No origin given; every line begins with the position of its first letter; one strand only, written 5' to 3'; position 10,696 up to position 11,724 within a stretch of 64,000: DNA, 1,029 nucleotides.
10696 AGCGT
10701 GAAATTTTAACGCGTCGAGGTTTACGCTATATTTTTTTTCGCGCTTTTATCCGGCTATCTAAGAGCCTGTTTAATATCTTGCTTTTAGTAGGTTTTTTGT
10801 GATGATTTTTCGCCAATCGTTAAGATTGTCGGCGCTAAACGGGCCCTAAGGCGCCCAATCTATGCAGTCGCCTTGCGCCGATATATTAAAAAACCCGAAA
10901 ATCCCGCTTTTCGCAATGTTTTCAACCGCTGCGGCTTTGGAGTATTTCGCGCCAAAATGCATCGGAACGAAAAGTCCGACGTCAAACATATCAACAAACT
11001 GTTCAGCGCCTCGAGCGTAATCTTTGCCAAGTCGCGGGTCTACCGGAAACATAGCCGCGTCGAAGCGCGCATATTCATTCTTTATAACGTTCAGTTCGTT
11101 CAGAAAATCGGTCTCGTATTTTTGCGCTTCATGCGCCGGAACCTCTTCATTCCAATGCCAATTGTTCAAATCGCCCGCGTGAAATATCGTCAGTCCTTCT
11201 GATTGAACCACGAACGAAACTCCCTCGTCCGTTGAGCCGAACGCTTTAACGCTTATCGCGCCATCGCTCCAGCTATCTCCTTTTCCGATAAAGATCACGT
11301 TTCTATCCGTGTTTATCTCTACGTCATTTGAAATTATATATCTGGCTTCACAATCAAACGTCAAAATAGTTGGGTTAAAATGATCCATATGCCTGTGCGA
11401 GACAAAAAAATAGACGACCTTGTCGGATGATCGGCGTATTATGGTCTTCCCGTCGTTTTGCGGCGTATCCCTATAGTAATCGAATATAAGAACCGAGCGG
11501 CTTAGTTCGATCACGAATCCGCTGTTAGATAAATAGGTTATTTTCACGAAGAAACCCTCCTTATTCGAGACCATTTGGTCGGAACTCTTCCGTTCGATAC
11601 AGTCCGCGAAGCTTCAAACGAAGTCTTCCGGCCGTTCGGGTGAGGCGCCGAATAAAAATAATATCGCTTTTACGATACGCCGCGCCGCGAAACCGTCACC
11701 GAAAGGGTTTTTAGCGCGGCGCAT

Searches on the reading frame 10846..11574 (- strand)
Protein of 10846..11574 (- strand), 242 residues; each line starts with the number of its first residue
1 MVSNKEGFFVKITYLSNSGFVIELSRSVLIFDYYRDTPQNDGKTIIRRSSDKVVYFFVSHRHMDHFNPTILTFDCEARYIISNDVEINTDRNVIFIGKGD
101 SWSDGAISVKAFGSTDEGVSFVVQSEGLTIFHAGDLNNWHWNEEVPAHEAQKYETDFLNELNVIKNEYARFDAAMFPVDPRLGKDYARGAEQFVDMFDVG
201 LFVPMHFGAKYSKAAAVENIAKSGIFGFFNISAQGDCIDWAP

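Call 62: search_protein_families(library=pfam, proteins=[window:10846-11574:-], max_evalue=1)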
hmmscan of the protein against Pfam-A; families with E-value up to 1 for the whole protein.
window:10846-11574:- (242 aa): 3 families
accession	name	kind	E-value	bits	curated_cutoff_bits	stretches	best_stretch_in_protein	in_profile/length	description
PF13483.12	Lactamase_B_3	-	8.6e-08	32.8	24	1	11-138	1-113/160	Beta-lactamase superfamily domain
PF12706.13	Lactamase_B_2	-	0.00032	20.8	27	1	47-207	25-200/200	Beta-lactamase superfamily domain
PF14246.11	TetR_C_7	-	0.3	11.5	22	1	185-224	69-109/119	AefR-like transcriptional repressor, C-terminal domain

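Call 72: find_related_loci(query=window:10846-11574:-, collection=metagenome_contigs, flank=5000)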
Query window:10846-11574:- (242 aa) in metagenome_contigs; peptide patterns used: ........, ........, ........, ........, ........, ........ (x = any residue, [..] = any of these).
262 stretches matched a pattern; 197 encode a relative of the query (tblastn E <= 1e-3); the best 80 are kept; 80 distinct loci.
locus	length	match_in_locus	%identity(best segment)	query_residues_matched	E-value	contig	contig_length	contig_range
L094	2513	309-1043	44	1-239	3e-65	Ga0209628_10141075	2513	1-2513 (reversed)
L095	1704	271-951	48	10-236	2e-66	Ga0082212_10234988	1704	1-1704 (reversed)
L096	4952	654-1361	45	10-239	4e-64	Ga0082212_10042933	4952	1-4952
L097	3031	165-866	48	3-236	1e-63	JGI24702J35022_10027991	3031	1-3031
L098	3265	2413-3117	45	7-236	2e-63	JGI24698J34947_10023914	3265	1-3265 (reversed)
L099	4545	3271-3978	44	10-239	2e-63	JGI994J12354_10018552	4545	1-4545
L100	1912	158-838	45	10-236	1e-64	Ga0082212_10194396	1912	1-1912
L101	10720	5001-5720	43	10-241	8e-63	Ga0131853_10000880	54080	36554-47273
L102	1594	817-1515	45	4-236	3e-65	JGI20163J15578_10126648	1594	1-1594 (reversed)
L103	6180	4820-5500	47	10-236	3e-62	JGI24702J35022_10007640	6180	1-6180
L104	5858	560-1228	46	14-236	2e-62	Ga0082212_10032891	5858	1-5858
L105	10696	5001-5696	44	10-241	3e-62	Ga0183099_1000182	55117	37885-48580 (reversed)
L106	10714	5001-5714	43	10-238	3e-62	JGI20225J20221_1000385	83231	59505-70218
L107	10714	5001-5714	43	10-238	3e-62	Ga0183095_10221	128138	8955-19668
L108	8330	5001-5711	45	9-239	6e-62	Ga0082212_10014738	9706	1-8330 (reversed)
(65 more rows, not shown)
